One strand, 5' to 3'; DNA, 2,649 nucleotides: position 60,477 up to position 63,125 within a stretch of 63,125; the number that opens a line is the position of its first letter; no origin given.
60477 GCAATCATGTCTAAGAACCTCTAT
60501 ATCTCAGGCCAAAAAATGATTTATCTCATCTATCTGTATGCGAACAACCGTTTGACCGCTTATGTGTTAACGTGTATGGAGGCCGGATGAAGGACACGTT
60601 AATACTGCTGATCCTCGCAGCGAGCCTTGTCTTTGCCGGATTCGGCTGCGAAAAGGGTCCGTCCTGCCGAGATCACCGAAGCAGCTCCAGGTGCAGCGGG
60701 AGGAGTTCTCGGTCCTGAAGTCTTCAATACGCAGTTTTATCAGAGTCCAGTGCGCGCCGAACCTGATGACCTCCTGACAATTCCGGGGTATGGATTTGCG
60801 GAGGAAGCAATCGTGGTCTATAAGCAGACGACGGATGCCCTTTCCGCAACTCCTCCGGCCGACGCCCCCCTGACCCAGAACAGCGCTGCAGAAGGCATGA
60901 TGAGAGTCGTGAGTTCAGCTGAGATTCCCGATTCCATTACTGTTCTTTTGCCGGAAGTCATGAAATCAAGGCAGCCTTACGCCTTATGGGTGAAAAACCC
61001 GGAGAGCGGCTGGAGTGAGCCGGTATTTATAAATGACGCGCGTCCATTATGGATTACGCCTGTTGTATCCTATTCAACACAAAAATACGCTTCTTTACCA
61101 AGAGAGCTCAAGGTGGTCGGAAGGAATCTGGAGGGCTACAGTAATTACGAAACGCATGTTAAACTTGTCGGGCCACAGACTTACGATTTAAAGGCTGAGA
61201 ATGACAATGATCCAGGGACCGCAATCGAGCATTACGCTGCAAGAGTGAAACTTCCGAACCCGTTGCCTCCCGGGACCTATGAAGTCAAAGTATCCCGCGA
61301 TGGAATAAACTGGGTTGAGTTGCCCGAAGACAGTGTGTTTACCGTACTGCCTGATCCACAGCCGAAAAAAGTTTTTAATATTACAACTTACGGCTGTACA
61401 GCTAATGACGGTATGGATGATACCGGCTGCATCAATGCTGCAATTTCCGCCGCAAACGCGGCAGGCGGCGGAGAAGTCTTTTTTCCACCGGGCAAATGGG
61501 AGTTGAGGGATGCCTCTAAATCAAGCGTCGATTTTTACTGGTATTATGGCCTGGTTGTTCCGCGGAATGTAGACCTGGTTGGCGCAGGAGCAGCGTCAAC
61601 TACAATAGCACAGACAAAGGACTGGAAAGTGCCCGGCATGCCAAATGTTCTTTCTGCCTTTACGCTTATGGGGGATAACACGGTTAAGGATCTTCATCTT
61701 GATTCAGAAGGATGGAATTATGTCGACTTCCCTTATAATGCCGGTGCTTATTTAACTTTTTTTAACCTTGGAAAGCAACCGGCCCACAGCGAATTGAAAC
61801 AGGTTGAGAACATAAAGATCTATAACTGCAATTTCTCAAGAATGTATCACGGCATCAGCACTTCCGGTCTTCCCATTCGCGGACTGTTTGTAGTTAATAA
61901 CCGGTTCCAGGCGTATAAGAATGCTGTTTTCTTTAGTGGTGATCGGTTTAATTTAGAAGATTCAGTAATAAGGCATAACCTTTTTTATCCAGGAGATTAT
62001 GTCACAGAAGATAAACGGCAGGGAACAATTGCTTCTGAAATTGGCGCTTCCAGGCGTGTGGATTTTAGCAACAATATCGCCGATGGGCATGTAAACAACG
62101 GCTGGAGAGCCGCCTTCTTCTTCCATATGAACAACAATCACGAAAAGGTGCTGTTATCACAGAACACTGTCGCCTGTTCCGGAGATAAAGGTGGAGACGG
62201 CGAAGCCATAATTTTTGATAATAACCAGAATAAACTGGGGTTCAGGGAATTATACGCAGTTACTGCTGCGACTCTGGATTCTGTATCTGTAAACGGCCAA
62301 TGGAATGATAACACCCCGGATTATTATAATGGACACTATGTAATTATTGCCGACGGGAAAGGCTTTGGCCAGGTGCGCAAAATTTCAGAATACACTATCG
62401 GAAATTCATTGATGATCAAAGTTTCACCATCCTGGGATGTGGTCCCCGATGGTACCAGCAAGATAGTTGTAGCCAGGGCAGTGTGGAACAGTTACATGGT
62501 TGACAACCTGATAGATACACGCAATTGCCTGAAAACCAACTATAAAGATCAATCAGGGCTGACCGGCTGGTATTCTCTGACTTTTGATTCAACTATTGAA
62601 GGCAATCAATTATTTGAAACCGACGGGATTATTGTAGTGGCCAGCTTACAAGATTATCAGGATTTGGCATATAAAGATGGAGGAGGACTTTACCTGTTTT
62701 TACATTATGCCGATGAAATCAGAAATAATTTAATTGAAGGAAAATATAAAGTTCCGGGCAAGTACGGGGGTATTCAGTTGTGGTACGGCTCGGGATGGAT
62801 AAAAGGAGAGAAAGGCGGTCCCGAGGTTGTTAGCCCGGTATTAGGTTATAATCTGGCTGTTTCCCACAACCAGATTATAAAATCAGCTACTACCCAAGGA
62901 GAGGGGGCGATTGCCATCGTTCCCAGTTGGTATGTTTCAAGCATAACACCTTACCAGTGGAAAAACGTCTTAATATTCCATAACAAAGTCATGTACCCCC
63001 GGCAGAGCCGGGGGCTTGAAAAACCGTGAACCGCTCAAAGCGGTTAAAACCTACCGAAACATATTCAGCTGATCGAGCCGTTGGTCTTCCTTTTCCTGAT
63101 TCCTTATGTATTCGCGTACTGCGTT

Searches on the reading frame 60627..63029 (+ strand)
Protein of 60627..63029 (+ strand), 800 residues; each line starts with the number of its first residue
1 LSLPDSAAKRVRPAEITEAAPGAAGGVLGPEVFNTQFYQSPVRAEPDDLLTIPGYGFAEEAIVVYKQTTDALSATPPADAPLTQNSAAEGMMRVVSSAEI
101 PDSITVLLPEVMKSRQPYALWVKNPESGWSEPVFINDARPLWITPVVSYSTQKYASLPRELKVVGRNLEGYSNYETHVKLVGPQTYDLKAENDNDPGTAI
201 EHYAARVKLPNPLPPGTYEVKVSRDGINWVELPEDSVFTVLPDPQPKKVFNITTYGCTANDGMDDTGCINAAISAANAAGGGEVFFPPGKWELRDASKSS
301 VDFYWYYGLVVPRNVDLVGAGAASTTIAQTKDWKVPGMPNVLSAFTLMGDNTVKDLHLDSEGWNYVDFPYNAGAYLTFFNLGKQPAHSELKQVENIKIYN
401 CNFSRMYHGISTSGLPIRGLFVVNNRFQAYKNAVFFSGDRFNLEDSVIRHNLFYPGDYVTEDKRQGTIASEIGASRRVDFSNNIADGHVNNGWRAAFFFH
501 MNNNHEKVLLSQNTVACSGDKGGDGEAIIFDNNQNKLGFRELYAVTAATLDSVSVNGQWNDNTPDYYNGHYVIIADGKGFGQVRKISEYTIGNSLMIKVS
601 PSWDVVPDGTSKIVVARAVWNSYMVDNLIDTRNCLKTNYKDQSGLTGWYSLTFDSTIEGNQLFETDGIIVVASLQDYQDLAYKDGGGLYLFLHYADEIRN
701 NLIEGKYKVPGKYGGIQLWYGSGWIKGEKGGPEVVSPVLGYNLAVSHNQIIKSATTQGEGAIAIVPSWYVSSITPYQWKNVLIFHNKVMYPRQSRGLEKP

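Call 71: search_protein_families(library=pfam, proteins=[window:60627-63029:+], max_evalue=0.00001)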
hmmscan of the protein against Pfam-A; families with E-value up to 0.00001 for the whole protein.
window:60627-63029:+ (800 aa): 1 family
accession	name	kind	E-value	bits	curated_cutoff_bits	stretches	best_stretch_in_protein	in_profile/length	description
PF12708.12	Pect-lyase_RHGA_epim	-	3.3e-07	30.8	27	1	250-333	2-74/213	Rhamnogalacturonase A/epimerase, pectate lyase-like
